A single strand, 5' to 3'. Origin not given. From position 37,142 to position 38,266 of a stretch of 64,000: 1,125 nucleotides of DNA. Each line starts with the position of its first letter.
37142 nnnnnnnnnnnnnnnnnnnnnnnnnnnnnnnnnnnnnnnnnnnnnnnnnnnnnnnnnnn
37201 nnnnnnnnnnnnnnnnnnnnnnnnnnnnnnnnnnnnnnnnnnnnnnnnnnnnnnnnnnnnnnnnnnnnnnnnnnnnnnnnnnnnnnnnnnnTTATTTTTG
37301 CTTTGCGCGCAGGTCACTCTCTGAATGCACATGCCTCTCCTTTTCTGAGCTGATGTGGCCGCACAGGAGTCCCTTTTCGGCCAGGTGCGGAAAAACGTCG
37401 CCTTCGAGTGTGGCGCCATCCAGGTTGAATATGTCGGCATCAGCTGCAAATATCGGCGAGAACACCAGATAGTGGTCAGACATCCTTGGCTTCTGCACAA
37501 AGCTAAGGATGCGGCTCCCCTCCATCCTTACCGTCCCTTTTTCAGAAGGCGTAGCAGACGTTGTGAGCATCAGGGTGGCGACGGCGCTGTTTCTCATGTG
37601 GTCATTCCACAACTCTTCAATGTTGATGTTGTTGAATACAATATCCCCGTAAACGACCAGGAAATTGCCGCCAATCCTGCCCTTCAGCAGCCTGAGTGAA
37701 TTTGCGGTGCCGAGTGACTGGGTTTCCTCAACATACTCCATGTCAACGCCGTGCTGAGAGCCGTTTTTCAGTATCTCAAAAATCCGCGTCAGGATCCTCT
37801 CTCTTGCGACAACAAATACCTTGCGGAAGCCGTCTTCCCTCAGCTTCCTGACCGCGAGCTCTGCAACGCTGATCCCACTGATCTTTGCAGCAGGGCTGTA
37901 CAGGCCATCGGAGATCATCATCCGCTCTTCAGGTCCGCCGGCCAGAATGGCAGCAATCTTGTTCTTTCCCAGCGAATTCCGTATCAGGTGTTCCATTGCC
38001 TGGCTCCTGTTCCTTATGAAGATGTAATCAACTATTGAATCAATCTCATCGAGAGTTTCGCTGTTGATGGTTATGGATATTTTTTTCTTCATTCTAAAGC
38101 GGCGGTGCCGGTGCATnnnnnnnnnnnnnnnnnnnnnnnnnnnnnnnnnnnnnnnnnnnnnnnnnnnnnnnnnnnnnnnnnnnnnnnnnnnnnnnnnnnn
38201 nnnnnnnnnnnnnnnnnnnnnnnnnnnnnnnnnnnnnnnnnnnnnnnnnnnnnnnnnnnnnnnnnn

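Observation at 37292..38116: Ribbon-helix-helix (CopG-like) domain fused to a sugar-phosphate nucleotidyltransferase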

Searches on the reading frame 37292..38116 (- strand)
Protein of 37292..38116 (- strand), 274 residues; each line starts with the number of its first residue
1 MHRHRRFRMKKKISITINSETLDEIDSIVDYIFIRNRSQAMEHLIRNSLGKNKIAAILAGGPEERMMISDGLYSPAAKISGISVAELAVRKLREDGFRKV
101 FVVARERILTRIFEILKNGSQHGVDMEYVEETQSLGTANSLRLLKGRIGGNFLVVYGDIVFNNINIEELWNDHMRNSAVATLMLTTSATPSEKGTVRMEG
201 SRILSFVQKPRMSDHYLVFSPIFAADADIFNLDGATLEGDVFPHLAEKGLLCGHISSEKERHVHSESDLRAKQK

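Call 3: search_protein_families(library=pfam, proteins=[window:37292-38116:-], max_evalue=1)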
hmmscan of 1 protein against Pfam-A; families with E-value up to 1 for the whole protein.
window:37292-38116:- (274 aa): 2 families
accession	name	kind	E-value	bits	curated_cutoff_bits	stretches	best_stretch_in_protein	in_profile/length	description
PF00483.29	NTP_transferase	-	1.1e-16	61.6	21.2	1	55-231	2-186/245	Nucleotidyl transferase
PF12804.13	NTP_transf_3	-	0.00013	22.6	27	1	55-181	1-118/160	MobA-like NTP transferase domain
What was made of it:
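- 37322..37960 (-): Sugar-1-phosphate nucleotidyltransferase-fold domain, residues ~45-257, proposed as the ligand-sensing module. Call 3: PF00483, E 1.1e-16.
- On Sugar-1-phosphate nucleotidyltransferase (PF00483): 61.6 bits against a cutoff of 21.2 (call 3).
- On PutA-type RHH-enzyme autogenous regulators (functional analogy): Only NTP_transferase domains were detected (call 3).
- Checked: NTP_transferase PF00483 matches residues 55-231 with E 1.1e-16 and 61.6 bits, against a cutoff of 21.2 (call 3).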

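Call 4: search_protein_families(library=ncbifam, proteins=[window:37292-38116:-], max_evalue=1)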
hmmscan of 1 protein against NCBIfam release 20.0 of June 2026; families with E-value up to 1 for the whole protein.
window:37292-38116:- (274 aa): 19 families
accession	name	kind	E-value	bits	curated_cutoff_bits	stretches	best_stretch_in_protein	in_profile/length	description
TIGR03992.1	Arch_glmU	subfamily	1.5e-16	60.3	292.1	1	55-232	3-175/393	bifunctional sugar-1-phosphate nucleotidylyltransferase/acetyltransferase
NF052502.1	man1P_GTase_Rv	exception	8.3e-13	47.9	440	1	74-255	23-209/352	mannose-1-phosphate guanylyltransferase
NF045761.1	NAMPUrTaseMurU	equivalog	3.1e-12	46.8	250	1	55-231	3-179/226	N-acetylmuramate alpha-1-phosphate uridylyltransferase MurU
NF041173.1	Sug_nt_acttase_Thmprot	equivalog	1.8e-10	40.4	600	1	56-231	4-174/405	bifunctional sugar-1-phosphate nucleotidylyltransferase/acetyltransferase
TIGR01208.1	rmlA_long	equivalog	1.9e-10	40.2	320.25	1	80-214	28-163/353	glucose-1-phosphate thymidylyltransferase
NF041313.1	UDPGP_AglF_Halo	equivalog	2.8e-08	33.5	400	1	88-231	37-180/234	UTP--glucose-1-phosphate uridylyltransferase AglF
TIGR02623.1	G1P_cyt_trans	equivalog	2.4e-07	30.5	300.25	1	139-252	108-221/255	glucose-1-phosphate cytidylyltransferase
TIGR01207.1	rmlA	equivalog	1.2e-06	27.9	360.65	1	95-228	43-178/286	glucose-1-phosphate thymidylyltransferase RfbA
NF010940.0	PRK14360.1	equivalog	6.4e-05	21.7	602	1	56-203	5-149/452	bifunctional UDP-N-acetylglucosamine diphosphorylase/glucosamine-1-phosphate N-acetyltransferase GlmU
NF010934.1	PRK14354.1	equivalog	6.4e-05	21.6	450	1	55-198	2-141/447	bifunctional UDP-N-acetylglucosamine diphosphorylase/glucosamine-1-phosphate N-acetyltransferase GlmU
NF041135.1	IPPtranDIPPsyn_Thcocales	equivalog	0.0001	21.4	580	1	55-168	3-111/419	bifunctional L-myo-inositol-1-phosphate cytidylyltransferase/CDP-L-myo-inositol myo-inositolphosphotransferase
NF049965.1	GlMnHpPGnyltfHddC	equivalog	0.00019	21.2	300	1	55-231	3-173/221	D-glycero-D-manno-heptose 1-phosphate guanosyltransferase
NF012024.0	PRK15480.1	equivalog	0.00025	20.2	588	1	91-229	43-183/292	glucose-1-phosphate thymidylyltransferase RfbA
NF010932.0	PRK14352.1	equivalog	0.0019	16.9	611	1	56-209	10-163/488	bifunctional UDP-N-acetylglucosamine diphosphorylase/glucosamine-1-phosphate N-acetyltransferase GlmU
NF003381.0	PRK04460.1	equivalog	0.002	18.2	105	1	11-54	5-48/139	nickel-responsive transcriptional regulator NikR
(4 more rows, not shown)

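Call 5: find_homologous_proteins(query=window:37292-38116:-)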
Query window:37292-38116:- (274 aa): 654 proteins with E <= 0.001 among 1604 candidates; the best 120 are listed.
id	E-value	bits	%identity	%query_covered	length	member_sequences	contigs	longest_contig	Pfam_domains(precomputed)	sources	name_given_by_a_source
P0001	1.6e-168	576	100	97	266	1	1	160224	PF00483.30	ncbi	ncbi:MAG: sugar phosphate nucleotidyltransferase [archaeon]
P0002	1.8e-107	376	64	95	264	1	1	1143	PF00483.30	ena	-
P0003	3.6e-107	375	65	95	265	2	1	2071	PF00483.30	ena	-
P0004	5.7e-107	375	66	95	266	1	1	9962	PF00483.30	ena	-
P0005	6.8e-107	374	52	95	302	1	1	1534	PF00483.30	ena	-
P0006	2.4e-106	373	65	95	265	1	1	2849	PF00483.30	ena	-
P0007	1.1e-105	370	63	95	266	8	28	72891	PF00483.30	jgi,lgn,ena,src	-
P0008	1.2e-105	370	63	97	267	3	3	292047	PF00483.30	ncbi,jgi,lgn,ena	-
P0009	2.6e-105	369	65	95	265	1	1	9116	PF00483.30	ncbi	-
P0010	4.6e-105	368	64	95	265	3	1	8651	PF00483.30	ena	-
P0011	6.6e-105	368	63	95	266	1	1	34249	PF00483.30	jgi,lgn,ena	-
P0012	8.8e-105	368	62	95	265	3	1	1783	PF00483.30,PF12804.14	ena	-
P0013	1.3e-104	367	64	95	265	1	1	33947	PF00483.30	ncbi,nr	ncbi:hypothetical protein HYX05_02435 [Candidatus Woesearchaeota archaeon]|nr:hypothetical protein [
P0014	1.4e-104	367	62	95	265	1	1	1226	PF00483.30,PF12804.14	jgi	-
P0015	1.6e-104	367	62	95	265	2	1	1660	PF00483.30,PF12804.14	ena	-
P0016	1.7e-104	367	63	95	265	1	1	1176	PF00483.30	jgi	jgi:NDP-sugar pyrophosphorylase family protein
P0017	1.7e-104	367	63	95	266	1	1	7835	PF00483.30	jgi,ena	-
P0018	2.1e-104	366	64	95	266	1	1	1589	PF00483.30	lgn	-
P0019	2.3e-104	366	65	95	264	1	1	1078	PF00483.30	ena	-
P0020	3.0e-104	366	63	95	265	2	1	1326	PF00483.30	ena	-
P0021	3.0e-104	366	63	95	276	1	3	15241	PF00483.30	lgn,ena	-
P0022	3.8e-104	365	62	95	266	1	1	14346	PF00483.30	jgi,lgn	-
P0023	4.3e-104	365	63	95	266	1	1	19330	PF00483.30,PF12804.14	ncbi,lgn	-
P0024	4.5e-104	365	63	95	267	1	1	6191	PF00483.30,PF12804.14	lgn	-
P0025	5.0e-104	365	65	95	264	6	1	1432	PF00483.30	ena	-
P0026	5.1e-104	365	63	95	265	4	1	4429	PF00483.30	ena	-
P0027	5.8e-104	365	64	95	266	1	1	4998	PF00483.30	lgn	-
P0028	7.5e-104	364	62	95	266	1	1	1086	PF00483.30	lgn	-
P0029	8.2e-104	364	63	95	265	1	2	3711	PF00483.30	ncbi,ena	-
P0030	9.3e-104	364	61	96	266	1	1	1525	PF00483.30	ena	-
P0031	1.0e-103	364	63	95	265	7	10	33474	PF00483.30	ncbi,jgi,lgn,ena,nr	ncbi:hypothetical protein J4448_06095 [Candidatus Woesearchaeota archaeon]|nr:hypothetical protein [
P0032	1.1e-103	364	61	95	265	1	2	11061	PF00483.30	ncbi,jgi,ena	-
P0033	1.1e-103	364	64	95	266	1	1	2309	PF00483.30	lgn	-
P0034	1.1e-103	364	62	95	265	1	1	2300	PF00483.30,PF12804.14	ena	-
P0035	1.3e-103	364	65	95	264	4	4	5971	PF00483.30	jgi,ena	-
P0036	1.9e-103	363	63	95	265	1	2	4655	PF00483.30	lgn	-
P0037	2.1e-103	363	63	95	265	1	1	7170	PF00483.30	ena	-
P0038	2.4e-103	363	63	95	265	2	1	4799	PF00483.30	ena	-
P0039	2.5e-103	363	61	96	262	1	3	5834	PF00483.30,PF12804.14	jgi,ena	-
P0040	2.5e-103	363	63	95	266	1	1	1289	PF00483.30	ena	-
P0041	2.9e-103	363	62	95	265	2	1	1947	PF00483.30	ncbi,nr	ncbi:MAG: hypothetical protein KAS87_06060 [Candidatus Omnitrophica bacterium]|nr:hypothetical prote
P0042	3.0e-103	362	61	95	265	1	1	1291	PF00483.30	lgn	-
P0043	3.4e-103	362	62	95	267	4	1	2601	PF00483.30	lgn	-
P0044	3.5e-103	362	62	95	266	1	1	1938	PF00483.30,PF12804.14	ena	-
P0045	3.7e-103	362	63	95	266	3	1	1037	PF00483.30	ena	-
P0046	4.0e-103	362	63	95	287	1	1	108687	PF00483.30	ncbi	-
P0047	4.3e-103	362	62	97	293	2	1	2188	PF00483.30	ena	-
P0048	4.3e-103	362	62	95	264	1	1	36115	PF00483.30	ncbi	-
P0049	5.0e-103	362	62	95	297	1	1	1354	PF00483.30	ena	-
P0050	5.2e-103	362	60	95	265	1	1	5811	PF00483.30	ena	-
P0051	5.3e-103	362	63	95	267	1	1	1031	PF00483.30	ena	-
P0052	5.8e-103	362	62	95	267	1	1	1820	PF00483.30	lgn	-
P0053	6.7e-103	361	62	95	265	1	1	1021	PF00483.30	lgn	-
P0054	6.8e-103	361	61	95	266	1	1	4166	PF00483.30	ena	-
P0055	7.0e-103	361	63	95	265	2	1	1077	PF00483.30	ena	-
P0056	8.1e-103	361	63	95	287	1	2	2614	PF00483.30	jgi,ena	-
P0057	8.6e-103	361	63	95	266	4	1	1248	PF00483.30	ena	-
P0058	1.0e-102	361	62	95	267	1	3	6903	PF00483.30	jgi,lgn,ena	-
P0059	1.1e-102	361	62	95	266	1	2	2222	PF00483.30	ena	-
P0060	1.2e-102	360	62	95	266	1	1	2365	PF00483.30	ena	-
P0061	1.2e-102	360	63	95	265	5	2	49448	PF00483.30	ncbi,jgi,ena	-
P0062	1.2e-102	360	61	97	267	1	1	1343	PF00483.30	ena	-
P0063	1.3e-102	360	62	95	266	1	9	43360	PF00483.30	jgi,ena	-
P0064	1.4e-102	360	62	97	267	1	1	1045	PF00483.30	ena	-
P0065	1.5e-102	360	63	95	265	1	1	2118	PF00483.30,PF12804.14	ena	-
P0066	1.8e-102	360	62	95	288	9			PF00483.30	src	-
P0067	2.0e-102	360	62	95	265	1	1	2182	PF00483.30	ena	-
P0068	2.1e-102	360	62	95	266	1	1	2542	PF00483.30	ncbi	-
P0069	2.2e-102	360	62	95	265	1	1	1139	PF00483.30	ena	-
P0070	2.3e-102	360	63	95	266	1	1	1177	PF00483.30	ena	-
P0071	2.4e-102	360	61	95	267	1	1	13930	PF00483.30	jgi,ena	-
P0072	2.6e-102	359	62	95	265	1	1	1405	PF00483.30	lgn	-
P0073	2.8e-102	359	63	95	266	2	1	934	PF00483.30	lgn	-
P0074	3.0e-102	359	62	95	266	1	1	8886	PF00483.30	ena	-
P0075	3.2e-102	359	62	95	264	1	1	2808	PF00483.30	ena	-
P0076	3.2e-102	359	63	95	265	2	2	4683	PF00483.30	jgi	-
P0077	3.3e-102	359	61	95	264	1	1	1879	PF00483.30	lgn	-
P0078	3.6e-102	359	61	95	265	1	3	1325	PF00483.30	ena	-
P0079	3.9e-102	359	63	95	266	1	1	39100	PF00483.30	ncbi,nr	ncbi:hypothetical protein HYX07_01180 [Candidatus Woesearchaeota archaeon]|nr:hypothetical protein [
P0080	3.9e-102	359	62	96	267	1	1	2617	PF00483.30,PF12804.14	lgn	-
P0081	3.9e-102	359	62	95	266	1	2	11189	PF00483.30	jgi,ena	-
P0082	4.6e-102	359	62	95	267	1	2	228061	PF00483.30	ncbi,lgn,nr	ncbi:hypothetical protein HYX02_00895 [Candidatus Woesearchaeota archaeon]|nr:hypothetical protein [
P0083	4.7e-102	359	61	95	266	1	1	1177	PF00483.30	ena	-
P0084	5.2e-102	358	62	95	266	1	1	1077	PF00483.30,PF12804.14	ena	-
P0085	5.9e-102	358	62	95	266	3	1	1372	PF00483.30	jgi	jgi:NDP-sugar pyrophosphorylase family protein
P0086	6.2e-102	358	62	95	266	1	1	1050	PF00483.30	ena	-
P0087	6.3e-102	358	62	95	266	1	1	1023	PF00483.30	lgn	-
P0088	6.6e-102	358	63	95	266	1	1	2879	PF00483.30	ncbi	-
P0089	6.7e-102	358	60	97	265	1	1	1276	PF00483.30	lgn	-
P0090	6.8e-102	358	63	95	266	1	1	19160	PF00483.30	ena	-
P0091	7.0e-102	358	62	96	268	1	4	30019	PF00483.30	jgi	-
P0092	7.8e-102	358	63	95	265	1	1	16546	PF00483.30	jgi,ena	-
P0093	7.9e-102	358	62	95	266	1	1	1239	PF00483.30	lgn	-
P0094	7.9e-102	358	63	95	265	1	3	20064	PF00483.30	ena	-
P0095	9.3e-102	358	62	95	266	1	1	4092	PF00483.30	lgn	-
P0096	9.4e-102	358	62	96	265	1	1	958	PF00483.30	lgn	-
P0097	1.1e-101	357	61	95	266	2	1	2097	PF00483.30,PF12804.14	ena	-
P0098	1.1e-101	357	63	95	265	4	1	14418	PF00483.30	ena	-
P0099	1.3e-101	357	62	95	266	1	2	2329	PF00483.30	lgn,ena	-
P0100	1.4e-101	357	62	95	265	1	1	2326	PF00483.30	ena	-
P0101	1.4e-101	357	61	95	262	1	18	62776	PF00483.30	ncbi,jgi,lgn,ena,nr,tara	ncbi:hypothetical protein CMO83_03705 [Candidatus Woesearchaeota archaeon]|nr:hypothetical protein [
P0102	1.5e-101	357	62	95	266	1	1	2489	PF00483.30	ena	-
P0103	1.6e-101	357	61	95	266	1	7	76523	PF00483.30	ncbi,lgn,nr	ncbi:hypothetical protein HYS31_07375 [Candidatus Woesearchaeota archaeon]|nr:hypothetical protein [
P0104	1.8e-101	357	60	95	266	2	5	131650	PF00483.30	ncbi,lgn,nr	ncbi:hypothetical protein HYY70_01970 [Candidatus Woesearchaeota archaeon]|nr:hypothetical protein [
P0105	1.9e-101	357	62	95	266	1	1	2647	PF00483.30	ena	-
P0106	1.9e-101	357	61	95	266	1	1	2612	PF00483.30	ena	-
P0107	2.0e-101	357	62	95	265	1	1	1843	PF00483.30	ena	-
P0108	2.1e-101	356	62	95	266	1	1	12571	PF00483.30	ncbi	-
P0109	2.3e-101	356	60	96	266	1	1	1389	PF00483.30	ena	-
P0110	2.4e-101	356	60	95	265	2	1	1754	PF00483.30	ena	-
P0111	2.6e-101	356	62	95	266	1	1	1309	PF00483.30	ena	-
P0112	2.7e-101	356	60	95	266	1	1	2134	PF00483.30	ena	-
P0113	3.1e-101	356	61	95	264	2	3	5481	PF00483.30,PF12804.14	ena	-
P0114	3.1e-101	356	61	95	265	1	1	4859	PF00483.30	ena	-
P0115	3.2e-101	356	61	95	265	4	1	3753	PF00483.30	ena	-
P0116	3.4e-101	356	62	95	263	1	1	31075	PF00483.30,PF12804.14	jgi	jgi:NDP-sugar pyrophosphorylase family protein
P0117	3.6e-101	356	61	95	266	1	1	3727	PF00483.30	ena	-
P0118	3.9e-101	356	62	95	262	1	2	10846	PF00483.30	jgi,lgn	-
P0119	4.4e-101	355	60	97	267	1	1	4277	PF00483.30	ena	-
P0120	4.4e-101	355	61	95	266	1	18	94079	PF00483.30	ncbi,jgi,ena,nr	ncbi:hypothetical protein J4234_04355 [Candidatus Woesearchaeota archaeon]|nr:hypothetical protein [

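Call 9: find_encoding_contigs(protein=P0008, flank=8000, max_places=3)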
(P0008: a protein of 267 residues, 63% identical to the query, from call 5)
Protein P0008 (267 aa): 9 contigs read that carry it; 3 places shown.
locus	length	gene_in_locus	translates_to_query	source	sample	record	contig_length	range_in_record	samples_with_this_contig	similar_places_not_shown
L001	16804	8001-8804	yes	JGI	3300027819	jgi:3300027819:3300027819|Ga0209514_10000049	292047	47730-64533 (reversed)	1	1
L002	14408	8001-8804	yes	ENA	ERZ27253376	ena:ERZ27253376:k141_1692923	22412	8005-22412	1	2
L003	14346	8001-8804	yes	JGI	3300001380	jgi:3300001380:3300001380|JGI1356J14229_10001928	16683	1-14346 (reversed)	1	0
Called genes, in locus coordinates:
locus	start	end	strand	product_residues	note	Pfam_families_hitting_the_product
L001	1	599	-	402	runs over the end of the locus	PF13439:Glyco_transf_4, PF13477:Glyco_trans_4_2, PF13579:Glyco_trans_4_4, PF20706:GT4-conflict (weak), PF00534:Glycos_transf_1, PF13692:Glyco_trans_1_4, PF13524:Glyco_trans_1_2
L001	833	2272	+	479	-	PF01943:Polysacc_synt, PF13440:Polysacc_synt_3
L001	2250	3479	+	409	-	-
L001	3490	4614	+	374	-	-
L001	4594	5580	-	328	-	PF01073:3Beta_HSD, PF01370:Epimerase, PF02719:Polysacc_synt_2 (faint), PF07993:NAD_binding_4 (faint), PF16363:GDP_Man_Dehyd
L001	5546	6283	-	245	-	PF00483:NTP_transferase, PF01128:IspD, PF12804:NTP_transf_3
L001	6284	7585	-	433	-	PF02737:3HCDH_N (faint), PF03446:NAD_binding_2 (faint), PF03721:UDPG_MGDP_dh_N, PF03807:F420_oxidored (faint), PF00984:UDPG_MGDP_dh, PF03720:UDPG_MGDP_dh_C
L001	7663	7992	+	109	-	-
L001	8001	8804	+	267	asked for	PF00483:NTP_transferase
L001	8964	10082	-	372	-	PF05833:NFACT_N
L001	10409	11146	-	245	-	PF01963:TraB_PrgY_gumN, PF18950:DUF5694 (faint)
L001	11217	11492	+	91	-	PF05239:PRC (weak)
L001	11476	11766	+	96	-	-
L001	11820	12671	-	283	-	PF02661:Fic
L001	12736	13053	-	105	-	-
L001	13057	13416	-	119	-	PF01155:HypA (faint)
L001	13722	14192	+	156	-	PF00583:Acetyltransf_1, PF13673:Acetyltransf_10, PF13508:Acetyltransf_7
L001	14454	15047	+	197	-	-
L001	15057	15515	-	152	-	-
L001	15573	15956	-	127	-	-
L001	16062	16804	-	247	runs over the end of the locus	PF00705:PCNA_N, PF02144:Rad1 (weak), PF02747:PCNA_C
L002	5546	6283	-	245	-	PF00483:NTP_transferase, PF01128:IspD, PF12804:NTP_transf_3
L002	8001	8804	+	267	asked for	PF00483:NTP_transferase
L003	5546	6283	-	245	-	PF00483:NTP_transferase, PF01128:IspD, PF12804:NTP_transf_3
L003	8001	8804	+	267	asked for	PF00483:NTP_transferase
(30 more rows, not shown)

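Call 10: find_encoding_contigs(protein=P0082, flank=8000, max_places=2)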
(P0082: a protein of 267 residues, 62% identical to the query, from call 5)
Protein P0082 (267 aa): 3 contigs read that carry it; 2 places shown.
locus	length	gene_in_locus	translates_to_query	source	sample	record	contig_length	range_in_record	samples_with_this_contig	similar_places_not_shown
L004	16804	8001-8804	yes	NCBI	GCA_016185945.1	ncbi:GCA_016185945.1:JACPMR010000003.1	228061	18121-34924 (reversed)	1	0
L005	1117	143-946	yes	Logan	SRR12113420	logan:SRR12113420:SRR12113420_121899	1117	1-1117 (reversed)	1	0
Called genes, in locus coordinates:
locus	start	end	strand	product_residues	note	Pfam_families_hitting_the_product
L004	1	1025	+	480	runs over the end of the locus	PF01943:Polysacc_synt, PF13440:Polysacc_synt_3, PF01554:MatE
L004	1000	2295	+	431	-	-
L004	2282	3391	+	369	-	-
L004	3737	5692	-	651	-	PF01073:3Beta_HSD (faint), PF01370:Epimerase, PF02719:Polysacc_synt_2 (faint), PF16363:GDP_Man_Dehyd, PF14528:LAGLIDADG_3 (faint), PF01370:Epimerase, PF16363:GDP_Man_Dehyd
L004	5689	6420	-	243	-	PF00483:NTP_transferase, PF01128:IspD (weak), PF12804:NTP_transf_3, PF02348:CTP_transf_3 (weak)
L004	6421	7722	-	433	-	PF01210:NAD_Gly3P_dh_N (faint), PF02558:ApbA (weak), PF02737:3HCDH_N (faint), PF03446:NAD_binding_2 (faint), PF03721:UDPG_MGDP_dh_N, PF03807:F420_oxidored (faint), PF00984:UDPG_MGDP_dh, PF03720:UDPG_MGDP_dh_C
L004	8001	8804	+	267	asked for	PF00483:NTP_transferase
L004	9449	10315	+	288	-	-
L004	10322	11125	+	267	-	-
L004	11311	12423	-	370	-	PF05833:NFACT_N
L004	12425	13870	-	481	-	PF14010:PEPcase_2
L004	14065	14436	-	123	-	PF04126:Cyclophil_like, PF18050:Cyclophil_like2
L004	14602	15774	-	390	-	PF00155:Aminotran_1_2, PF01041:DegT_DnrJ_EryC1 (weak)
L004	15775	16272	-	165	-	PF00004:AAA (weak), PF08433:KTI12 (faint), PF09848:SLFN-g3_helicase (weak), PF13238:AAA_18, PF13521:AAA_28 (weak), PF13671:AAA_33 (weak), PF01202:SKI (weak), PF13207:AAA_17, +1 more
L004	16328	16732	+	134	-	PF01894:YjbQ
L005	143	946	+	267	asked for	PF00483:NTP_transferase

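Call 11: find_encoding_contigs(protein=P0104, flank=8000, max_places=2)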
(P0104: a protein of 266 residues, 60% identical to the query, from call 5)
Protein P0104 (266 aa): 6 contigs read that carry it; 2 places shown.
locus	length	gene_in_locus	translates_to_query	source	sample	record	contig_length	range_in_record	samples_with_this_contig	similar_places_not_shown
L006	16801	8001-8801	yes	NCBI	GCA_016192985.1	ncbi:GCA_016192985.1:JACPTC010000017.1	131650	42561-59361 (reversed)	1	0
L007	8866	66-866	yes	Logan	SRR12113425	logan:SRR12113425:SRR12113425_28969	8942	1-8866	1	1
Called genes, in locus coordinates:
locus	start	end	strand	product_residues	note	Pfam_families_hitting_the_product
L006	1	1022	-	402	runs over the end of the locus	PF13439:Glyco_transf_4, PF13477:Glyco_trans_4_2, PF13579:Glyco_trans_4_4, PF20706:GT4-conflict (weak), PF00534:Glycos_transf_1, PF13692:Glyco_trans_1_4, PF13524:Glyco_trans_1_2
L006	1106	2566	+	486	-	PF01943:Polysacc_synt, PF13440:Polysacc_synt_3, PF01554:MatE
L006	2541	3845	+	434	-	-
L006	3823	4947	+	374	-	-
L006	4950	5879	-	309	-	PF01073:3Beta_HSD, PF01370:Epimerase, PF02719:Polysacc_synt_2 (faint), PF07993:NAD_binding_4 (faint), PF16363:GDP_Man_Dehyd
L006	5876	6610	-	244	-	PF00483:NTP_transferase, PF12804:NTP_transf_3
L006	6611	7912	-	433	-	PF02558:ApbA (weak), PF02737:3HCDH_N (faint), PF03446:NAD_binding_2 (weak), PF03721:UDPG_MGDP_dh_N, PF00984:UDPG_MGDP_dh, PF03720:UDPG_MGDP_dh_C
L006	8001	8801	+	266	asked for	PF00483:NTP_transferase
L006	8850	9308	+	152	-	PF26602:HVO_2718_N (faint), PF13560:HTH_31 (faint), PF01381:HTH_3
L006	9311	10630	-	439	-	PF03901:Glyco_transf_22, PF13231:PMT_2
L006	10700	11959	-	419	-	PF13506:Glyco_transf_21, PF13641:Glyco_tranf_2_3, PF00535:Glycos_transf_2, PF10111:Glyco_tranf_2_2, PF13632:Glyco_trans_2_3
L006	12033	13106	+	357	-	-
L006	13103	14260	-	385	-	PF13506:Glyco_transf_21, PF00535:Glycos_transf_2, PF13641:Glyco_tranf_2_3, PF13632:Glyco_trans_2_3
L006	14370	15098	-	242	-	-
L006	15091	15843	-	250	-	-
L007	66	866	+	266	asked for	PF00483:NTP_transferase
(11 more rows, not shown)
